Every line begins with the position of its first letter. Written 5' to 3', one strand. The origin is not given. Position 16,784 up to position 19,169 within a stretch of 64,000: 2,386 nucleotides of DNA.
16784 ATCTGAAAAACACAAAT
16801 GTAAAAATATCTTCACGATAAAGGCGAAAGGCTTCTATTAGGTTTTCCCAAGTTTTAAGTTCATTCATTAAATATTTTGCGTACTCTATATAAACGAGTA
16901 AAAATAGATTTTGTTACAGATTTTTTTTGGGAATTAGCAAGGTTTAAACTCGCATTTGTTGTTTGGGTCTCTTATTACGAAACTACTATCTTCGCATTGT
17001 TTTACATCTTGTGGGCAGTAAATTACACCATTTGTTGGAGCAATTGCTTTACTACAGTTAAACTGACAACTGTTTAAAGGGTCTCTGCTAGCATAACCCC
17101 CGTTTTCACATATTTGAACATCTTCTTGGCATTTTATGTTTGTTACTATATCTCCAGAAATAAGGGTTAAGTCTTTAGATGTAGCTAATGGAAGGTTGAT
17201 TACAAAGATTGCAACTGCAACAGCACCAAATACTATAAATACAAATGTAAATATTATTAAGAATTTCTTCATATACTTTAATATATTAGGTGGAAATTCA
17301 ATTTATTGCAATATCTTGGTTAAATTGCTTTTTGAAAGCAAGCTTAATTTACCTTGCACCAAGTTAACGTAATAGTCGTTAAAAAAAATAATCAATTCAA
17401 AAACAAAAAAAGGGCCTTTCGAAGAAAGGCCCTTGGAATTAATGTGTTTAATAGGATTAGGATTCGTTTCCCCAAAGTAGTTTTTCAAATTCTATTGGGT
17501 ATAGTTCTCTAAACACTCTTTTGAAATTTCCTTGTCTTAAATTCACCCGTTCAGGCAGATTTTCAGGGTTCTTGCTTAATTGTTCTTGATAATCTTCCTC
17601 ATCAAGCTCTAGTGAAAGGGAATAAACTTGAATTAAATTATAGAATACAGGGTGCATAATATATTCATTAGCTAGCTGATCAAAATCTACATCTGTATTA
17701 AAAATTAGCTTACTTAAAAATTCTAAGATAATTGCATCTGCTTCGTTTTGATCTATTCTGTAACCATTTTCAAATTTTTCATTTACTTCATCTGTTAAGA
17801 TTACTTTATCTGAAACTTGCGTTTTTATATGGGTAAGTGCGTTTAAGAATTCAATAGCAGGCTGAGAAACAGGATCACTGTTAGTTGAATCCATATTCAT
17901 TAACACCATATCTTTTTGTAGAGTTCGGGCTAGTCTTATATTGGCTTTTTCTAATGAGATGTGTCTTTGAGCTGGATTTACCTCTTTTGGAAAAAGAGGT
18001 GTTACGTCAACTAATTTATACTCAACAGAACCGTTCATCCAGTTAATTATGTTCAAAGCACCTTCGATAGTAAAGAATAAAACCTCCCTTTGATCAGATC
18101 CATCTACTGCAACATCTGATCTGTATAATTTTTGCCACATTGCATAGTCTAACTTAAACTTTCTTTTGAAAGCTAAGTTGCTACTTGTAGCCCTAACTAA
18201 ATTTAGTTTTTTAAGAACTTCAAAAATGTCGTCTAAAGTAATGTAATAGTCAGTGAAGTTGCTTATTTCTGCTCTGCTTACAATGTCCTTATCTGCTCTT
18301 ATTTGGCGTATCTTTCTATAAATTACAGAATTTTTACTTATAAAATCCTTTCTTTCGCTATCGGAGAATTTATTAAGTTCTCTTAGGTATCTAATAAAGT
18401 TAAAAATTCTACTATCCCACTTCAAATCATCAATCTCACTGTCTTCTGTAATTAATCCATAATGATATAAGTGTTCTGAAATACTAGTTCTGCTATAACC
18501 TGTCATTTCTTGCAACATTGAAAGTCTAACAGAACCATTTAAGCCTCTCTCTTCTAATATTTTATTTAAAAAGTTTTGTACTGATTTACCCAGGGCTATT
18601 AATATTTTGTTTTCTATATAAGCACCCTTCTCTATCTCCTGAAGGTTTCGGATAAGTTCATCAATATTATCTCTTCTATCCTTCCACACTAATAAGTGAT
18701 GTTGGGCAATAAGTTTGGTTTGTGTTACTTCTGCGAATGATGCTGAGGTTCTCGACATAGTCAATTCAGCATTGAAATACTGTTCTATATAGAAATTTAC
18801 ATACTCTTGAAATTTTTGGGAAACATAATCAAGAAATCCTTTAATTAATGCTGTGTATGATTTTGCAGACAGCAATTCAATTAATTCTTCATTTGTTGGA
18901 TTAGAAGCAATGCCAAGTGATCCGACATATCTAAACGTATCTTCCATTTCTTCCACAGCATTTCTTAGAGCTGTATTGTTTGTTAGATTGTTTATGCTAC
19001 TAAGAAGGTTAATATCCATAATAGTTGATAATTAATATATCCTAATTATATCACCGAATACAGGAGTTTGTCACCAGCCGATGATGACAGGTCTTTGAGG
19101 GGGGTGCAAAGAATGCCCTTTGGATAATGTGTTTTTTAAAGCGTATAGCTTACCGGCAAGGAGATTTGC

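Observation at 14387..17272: ECF sigma / anti-sigma-like pair sharing a novel Cys-rich module with a neighbouring small secreted protein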

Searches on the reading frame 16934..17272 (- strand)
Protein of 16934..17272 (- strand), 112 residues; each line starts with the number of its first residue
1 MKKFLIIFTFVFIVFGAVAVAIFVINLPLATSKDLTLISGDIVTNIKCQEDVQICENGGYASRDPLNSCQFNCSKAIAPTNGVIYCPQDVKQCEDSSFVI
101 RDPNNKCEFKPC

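Call 3: search_protein_families(library=pfam, proteins=[window:16934-17272:-], max_evalue=1)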
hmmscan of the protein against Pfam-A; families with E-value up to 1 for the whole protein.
window:16934-17272:- (112 aa): 0 families

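Call 4: search_protein_families(library=ncbifam, proteins=[window:16934-17272:-], max_evalue=1)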
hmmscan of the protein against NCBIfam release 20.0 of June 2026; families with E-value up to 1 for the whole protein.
window:16934-17272:- (112 aa): 0 families

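Call 6: find_homologous_proteins(query=window:16934-17272:-, max_evalue=0.01)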
Query window:16934-17272:- (112 aa): 5 proteins with E <= 0.01 among 11 candidates.
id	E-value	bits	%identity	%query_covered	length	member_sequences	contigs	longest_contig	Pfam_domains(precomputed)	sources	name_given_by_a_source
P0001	3.1e-69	248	100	100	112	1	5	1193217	-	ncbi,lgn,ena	-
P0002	8.1e-60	218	85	100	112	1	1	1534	-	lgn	-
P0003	5.1e-53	196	74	100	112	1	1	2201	-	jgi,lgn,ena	-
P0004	3.7e-37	145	57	100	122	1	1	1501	-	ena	-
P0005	3.8e-32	129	54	100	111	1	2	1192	-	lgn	-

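Call 7: search_solved_structures(query=window:16934-17272:-, max_evalue=10, show_alignments=3)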
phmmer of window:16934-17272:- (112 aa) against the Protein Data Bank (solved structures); distinct sequences matched with E-value up to 10: 4.
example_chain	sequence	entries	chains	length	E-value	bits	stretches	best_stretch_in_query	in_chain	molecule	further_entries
5lda_B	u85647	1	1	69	1.1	12.7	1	57-99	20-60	SAMP2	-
1exk_A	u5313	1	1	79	1.3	12.4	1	46-108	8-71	DNAJ PROTEIN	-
1rws_A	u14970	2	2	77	1.4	12.3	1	57-99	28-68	hypothetical protein PF1061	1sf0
6rur_U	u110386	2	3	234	4.7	10.6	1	41-78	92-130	Properdin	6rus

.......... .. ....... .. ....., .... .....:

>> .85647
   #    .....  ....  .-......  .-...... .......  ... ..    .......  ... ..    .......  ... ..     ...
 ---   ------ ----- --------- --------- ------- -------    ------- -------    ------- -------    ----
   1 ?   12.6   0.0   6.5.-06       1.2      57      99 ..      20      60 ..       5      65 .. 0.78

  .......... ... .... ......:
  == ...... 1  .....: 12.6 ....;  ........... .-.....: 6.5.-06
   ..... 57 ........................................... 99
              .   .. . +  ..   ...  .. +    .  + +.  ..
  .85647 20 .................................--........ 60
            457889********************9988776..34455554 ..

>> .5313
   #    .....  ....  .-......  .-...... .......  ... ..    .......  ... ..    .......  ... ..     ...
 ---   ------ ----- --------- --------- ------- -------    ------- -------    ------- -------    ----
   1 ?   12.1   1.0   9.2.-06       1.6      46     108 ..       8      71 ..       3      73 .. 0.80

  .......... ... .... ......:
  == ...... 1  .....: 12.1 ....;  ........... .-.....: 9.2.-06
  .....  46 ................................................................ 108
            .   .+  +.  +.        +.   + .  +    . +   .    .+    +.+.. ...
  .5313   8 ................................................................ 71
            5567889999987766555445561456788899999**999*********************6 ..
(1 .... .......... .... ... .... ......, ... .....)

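Call 14: find_encoding_contigs(protein=P0001, flank=6000, max_places=6)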
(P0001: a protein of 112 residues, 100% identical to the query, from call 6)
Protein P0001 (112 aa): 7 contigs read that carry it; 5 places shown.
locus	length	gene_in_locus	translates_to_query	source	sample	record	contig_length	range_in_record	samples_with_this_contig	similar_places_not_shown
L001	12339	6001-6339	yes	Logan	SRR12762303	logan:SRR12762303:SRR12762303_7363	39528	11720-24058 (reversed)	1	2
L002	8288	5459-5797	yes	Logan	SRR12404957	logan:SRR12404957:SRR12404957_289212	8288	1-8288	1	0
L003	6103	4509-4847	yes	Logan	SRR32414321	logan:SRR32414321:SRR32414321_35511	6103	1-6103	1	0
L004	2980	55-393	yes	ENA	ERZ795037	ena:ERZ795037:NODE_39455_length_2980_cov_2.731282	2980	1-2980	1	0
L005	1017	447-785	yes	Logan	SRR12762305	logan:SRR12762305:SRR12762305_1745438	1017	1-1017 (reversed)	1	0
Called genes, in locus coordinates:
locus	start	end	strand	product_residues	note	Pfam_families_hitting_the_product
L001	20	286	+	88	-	PF04226:Transgly_assoc (weak)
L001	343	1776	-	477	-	PF00875:DNA_photolyase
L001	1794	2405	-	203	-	PF07690:MFS_1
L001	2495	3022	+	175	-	PF04542:Sigma70_r2, PF08281:Sigma70_r4_2 (weak), PF04545:Sigma70_r4 (weak)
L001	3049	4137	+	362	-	-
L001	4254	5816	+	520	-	-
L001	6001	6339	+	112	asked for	-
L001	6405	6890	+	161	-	PF04542:Sigma70_r2, PF08281:Sigma70_r4_2, PF04545:Sigma70_r4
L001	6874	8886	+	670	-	-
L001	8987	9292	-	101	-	-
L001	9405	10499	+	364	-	PF05958:tRNA_U5-meth_tr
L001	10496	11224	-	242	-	PF02683:DsbD_TM, PF13386:DsbD_2 (faint)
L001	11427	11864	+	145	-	PF01047:MarR (weak)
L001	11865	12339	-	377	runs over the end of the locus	PF13620:CarboxypepD_reg (faint), PF13715:CarbopepD_reg_2 (faint)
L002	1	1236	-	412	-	?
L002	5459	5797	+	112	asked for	-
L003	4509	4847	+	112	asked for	-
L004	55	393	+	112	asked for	-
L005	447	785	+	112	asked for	-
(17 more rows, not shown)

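Call 48: predict_structure(alignment_id=A4)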
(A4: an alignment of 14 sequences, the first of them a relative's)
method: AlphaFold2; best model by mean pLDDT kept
length: 112 residues; sequences in the alignment: 14
mean_pLDDT: 81.3   pTM: 0.42
mean pLDDT of the five models: 81.3, 78.8, 77.4, 77.1, 74.8
residues with pLDDT >= 90: 27; 70-90: 66; 50-70: 10; < 50: 9
segments of 3 or more residues with pLDDT < 50: 34-42
pLDDT, mean of each block of 10 residues (from residue 1): 85 93 80 48 66 86 87 86 84 94 86 88
secondary structure, 60 per line:
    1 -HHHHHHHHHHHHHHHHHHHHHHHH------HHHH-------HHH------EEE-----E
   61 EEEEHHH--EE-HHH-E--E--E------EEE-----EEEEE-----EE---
elements in order: H2-25 H32-35 E52-54 E60-64 E90-92 E98-102

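Call 51: fold_search(model_id=the predicted structure, library=pdb)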
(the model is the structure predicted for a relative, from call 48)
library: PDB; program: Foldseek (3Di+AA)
matches with E <= 10: 38; with E <= 0.001: 0
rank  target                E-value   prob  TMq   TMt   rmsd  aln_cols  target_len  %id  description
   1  5flw_A                1.3e+00  0.06  0.15  0.07   9.5        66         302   18  Crystal structure of putative exo-beta-1,3-galactanase from Bifidobacterium bifidum s17 (released 2015-12-23)
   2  4x36                  1.6e+00  0.07  0.18  0.08  11.3        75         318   13  Crystal structure of the autolysin LytA from Streptococcus pneumoniae TIGR4 (released 2015-05-27)
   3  4iwt_A                3.5e+00  0.04  0.17  0.15  10.5        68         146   15  Crystal structure of the C-teminal choline-binding domain of the Streptococcus pneumoniae prophage LytA (released 2014-01-29)
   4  8glv_Cp               3.5e+00  0.02  0.12  0.03  11.9        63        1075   10  96-nm repeat unit of doublet microtubules from Chlamydomonas reinhardtii flagella (released 2023-05-31)
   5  9sob_N                3.7e+00  0.02  0.17  0.08  12.7        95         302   14  Structural Model of the Nuclear Pore Complex in Arabidopsis thaliana (released 2025-11-05)
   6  1z1b_B                4.2e+00  0.06  0.17  0.06   6.5        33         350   24  Crystal structure of a lambda integrase dimer bound to a COC' core site (released 2005-06-28)
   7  1gvm_F                4.2e+00  0.04  0.15  0.14   9.3        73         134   14  CHOLINE BINDING DOMAIN OF THE MAJOR AUTOLYSIN (C-LYTA) FROM STREPTOCOCCUS PNEUMONIAE (released 2002-08-01)
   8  6v8w_X                4.2e+00  0.03  0.17  0.31  10.8        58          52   10  CDYL2 chromodomain in complex with a synthetic peptide (released 2020-01-15)
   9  9i05_Aq               4.5e+00  0.02  0.16  0.11  15.4        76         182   13  Cryo-EM structure of the large subunit of the mitochondrial ribosome from Toxoplasma gondii (released 2025-06-11)
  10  5bxt_B                4.8e+00  0.02  0.17  0.05  16.0       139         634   10  LNBase in complex with LNB-NHAcAUS (released 2015-09-09)
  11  9o9q                  5.1e+00  0.03  0.17  0.03  10.0        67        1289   12  Structure of full-length Streptococcus mutans GtfD active site mutant (D465S, D584S) (released 2026-04-08)
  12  6gao_C                5.8e+00  0.03  0.20  0.13  12.8       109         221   11  Crystal structure of the T1L reovirus sigma1 coiled coil tail and body (released 2018-04-25)
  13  6v8w_E                5.8e+00  0.02  0.17  0.30  10.9        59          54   12  CDYL2 chromodomain in complex with a synthetic peptide (released 2020-01-15)
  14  6v3n_A                5.8e+00  0.02  0.17  0.28  10.8        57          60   12  Crystal structure of CDYL2 in complex with H3K27me3 (released 2020-04-01)
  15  8x2h                  5.8e+00  0.02  0.16  0.02  11.6        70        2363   18  Cryo-EM structure of the TcsL at pH 5.0 in its closed conformation (released 2023-12-13)
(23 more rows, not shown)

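Call 70: find_encoding_contigs(protein=P0005, flank=3000, max_places=3)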
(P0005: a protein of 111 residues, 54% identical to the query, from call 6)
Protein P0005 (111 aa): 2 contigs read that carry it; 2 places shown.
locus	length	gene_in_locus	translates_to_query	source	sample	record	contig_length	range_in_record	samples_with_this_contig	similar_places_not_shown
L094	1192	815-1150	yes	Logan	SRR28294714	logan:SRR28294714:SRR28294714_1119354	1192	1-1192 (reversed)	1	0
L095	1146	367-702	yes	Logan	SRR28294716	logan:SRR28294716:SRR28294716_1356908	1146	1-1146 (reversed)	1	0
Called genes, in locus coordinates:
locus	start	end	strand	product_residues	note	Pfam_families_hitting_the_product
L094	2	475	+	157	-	?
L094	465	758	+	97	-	PF02148:zf-UBP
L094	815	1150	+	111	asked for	-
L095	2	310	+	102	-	?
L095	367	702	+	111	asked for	-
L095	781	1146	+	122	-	?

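Call 71: find_encoding_contigs(protein=P0004, flank=3000, max_places=3)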
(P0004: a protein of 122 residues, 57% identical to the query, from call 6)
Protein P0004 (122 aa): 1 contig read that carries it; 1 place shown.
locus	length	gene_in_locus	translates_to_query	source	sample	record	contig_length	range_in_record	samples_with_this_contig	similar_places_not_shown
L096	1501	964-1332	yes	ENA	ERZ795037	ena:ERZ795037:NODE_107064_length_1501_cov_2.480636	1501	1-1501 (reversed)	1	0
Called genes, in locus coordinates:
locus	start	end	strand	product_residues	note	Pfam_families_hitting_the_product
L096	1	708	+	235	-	?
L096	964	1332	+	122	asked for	-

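Call 72: find_encoding_contigs(protein=P0003, flank=3000, max_places=3)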
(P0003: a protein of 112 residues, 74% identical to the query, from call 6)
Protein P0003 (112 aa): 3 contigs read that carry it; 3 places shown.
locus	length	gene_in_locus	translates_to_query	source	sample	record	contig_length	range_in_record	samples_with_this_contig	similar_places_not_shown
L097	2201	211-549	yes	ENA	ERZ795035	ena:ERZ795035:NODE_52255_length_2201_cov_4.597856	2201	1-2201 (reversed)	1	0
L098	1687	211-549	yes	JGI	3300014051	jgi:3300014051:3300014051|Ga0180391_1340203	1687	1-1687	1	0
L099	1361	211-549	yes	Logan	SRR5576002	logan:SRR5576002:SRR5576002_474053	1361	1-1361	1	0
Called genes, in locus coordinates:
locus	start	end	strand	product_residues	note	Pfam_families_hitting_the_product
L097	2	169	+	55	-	?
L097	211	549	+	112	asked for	-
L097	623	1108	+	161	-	PF04542:Sigma70_r2, PF08281:Sigma70_r4_2, PF04545:Sigma70_r4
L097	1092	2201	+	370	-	?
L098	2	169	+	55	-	?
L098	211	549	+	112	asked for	-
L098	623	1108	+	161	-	PF04542:Sigma70_r2, PF08281:Sigma70_r4_2, PF04545:Sigma70_r4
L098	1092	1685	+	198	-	?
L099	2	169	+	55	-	?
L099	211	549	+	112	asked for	-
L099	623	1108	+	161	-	PF04542:Sigma70_r2, PF08281:Sigma70_r4_2, PF04545:Sigma70_r4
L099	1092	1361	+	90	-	?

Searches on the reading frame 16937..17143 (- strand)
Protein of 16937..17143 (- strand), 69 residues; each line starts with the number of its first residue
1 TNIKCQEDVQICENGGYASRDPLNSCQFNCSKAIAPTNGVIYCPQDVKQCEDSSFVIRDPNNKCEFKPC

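Call 36: find_homologous_proteins(query=A2, max_evalue=0.001)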
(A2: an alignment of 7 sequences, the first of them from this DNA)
Query A2 (7 sequences) (69 aa, profile of the alignment): 18 proteins with E <= 0.001 among 39 candidates.
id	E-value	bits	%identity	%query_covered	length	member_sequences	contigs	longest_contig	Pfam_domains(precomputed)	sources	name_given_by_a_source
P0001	2.4e-36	142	100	100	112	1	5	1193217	-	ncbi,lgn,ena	-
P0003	2.8e-36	141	84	100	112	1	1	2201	-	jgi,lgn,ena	-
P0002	5.9e-36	140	87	100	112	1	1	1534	-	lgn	-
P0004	2.0e-34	135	70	100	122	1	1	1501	-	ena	-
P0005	5.5e-33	131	62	94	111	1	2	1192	-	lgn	-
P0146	3.4e-20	90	48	90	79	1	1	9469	-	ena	-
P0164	7.4e-20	89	40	97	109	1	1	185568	-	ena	-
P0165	6.9e-18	82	43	94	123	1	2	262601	-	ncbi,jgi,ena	jgi:hypothetical protein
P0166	1.5e-17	81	33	100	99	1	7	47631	-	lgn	-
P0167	2.6e-17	81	35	94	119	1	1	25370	-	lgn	-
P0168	1.8e-16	78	35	94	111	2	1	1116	-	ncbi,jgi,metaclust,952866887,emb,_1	jgi:hypothetical protein|metaclust:\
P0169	4.3e-14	70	42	94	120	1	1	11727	-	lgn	-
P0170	3.6e-10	58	35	100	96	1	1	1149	-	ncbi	-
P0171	1.8e-9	55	56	49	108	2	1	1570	-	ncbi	-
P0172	4.7e-9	54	31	93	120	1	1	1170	-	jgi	jgi:hypothetical protein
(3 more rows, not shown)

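Call 46: find_related_loci(query=A2, collection=genome_contigs, flank=4000)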
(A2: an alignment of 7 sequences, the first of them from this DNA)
Query A2 (69 aa) in genome_contigs; peptide patterns used: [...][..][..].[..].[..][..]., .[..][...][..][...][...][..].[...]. (x = any residue, [..] = any of these).
399 stretches matched a pattern; 82 encode a relative of the query (tblastn E <= 1e-3); the best 80 are kept; 80 distinct loci.
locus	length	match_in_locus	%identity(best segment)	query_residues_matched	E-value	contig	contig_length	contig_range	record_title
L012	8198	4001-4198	45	5-69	3e-18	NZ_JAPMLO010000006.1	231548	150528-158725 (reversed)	Marinicella marina strain S1101 scaffold_6_length=231549, whole genome shotgun sequence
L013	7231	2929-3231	49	1-69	9e-18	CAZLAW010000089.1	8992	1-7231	MAG TPA_asm: uncultured Marinicella sp. isolate SRP187154_co1_193 genome assembly, contig: NODE_11241_length_8992_cov_6.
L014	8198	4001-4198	48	5-69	7e-16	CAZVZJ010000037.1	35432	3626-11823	MAG TPA_asm: uncultured Marinicella sp. isolate binchicken_co366_14 genome assembly, contig: NODE_514_length_35432_cov_1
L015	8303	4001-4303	44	1-69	7e-15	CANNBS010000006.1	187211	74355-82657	uncultured Marinicella sp. isolate S4E-49.fasta genome assembly, contig: NODE_6, whole genome shotgun sequence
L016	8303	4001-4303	43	1-69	8e-15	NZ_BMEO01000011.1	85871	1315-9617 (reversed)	Marinicella pacifica strain CGMCC 1.12181 sequence11, whole genome shotgun sequence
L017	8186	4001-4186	48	5-69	3e-14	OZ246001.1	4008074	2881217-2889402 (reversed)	MAG: Marinicella sp. isolate 1e5da88c-987c-4873-aa9a-61ccd376257a genome assembly, chromosome: 1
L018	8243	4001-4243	48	3-69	5e-14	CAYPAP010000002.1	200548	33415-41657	MAG TPA_asm: uncultured Gammaproteobacteria bacterium isolate SRP241326_co2_355 genome assembly, contig: NODE_73_length_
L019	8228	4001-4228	43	2-69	5e-14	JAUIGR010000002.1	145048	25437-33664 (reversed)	MAG: Gammaproteobacteria bacterium isolate Co_bin.164 NODE_1201_length_145048_cov_1.439584, whole genome shotgun sequenc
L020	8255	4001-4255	38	1-69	6e-13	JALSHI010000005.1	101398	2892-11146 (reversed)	MAG: Lysobacterales bacterium isolate 354-166_metabat1_scaf2bin.081 354-166_scaffold_131_c1, whole genome shotgun sequen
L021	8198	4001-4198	41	5-69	1e-12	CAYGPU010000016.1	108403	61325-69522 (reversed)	MAG TPA_asm: uncultured Marinicella sp. isolate ERP117304_co3_134 genome assembly, contig: NODE_241_length_108403_cov_13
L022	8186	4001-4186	42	5-69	9e-13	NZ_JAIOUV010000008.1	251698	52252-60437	Marinicella meishanensis strain NBU2979 Scaffold8_1, whole genome shotgun sequence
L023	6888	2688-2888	44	5-69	2e-12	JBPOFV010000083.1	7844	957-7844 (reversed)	MAG: Marinicella sp. isolate MAG_30 MAG_30_83, whole genome shotgun sequence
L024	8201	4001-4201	46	1-69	4e-12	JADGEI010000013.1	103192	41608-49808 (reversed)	MAG: Alcanivoracaceae bacterium isolate BB32 NODE_170_length_103192_cov_6.487288, whole genome shotgun sequence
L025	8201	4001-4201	40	4-69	4e-12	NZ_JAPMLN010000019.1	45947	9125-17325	Marinicella gelatinilytica strain S6413 scaffold19_size45947, whole genome shotgun sequence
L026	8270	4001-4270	36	5-69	5e-12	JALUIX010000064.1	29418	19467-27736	MAG: Lysobacterales bacterium isolate S144_metabat1_scaf2bin.027 S144_NODE_275_length_29418_cov_1.811956, whole genome s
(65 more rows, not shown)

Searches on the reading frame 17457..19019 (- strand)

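Call 3: search_protein_families(library=pfam, proteins=[window:17457-19019:-], max_evalue=1)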
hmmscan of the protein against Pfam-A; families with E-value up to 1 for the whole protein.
window:17457-19019:- (520 aa): 0 families

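Call 4: search_protein_families(library=ncbifam, proteins=[window:17457-19019:-], max_evalue=1)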
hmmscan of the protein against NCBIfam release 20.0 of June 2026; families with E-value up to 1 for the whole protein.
window:17457-19019:- (520 aa): 2 families
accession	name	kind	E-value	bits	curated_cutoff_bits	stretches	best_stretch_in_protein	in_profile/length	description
NF045777.1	TumE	equivalog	0.027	14.5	90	1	57-94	4-41/122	toxin TumE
TIGR03761.1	ICE_PFL4669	equivalog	0.22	11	110.7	1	184-255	136-208/216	PFL_4669 family integrating conjugative element protein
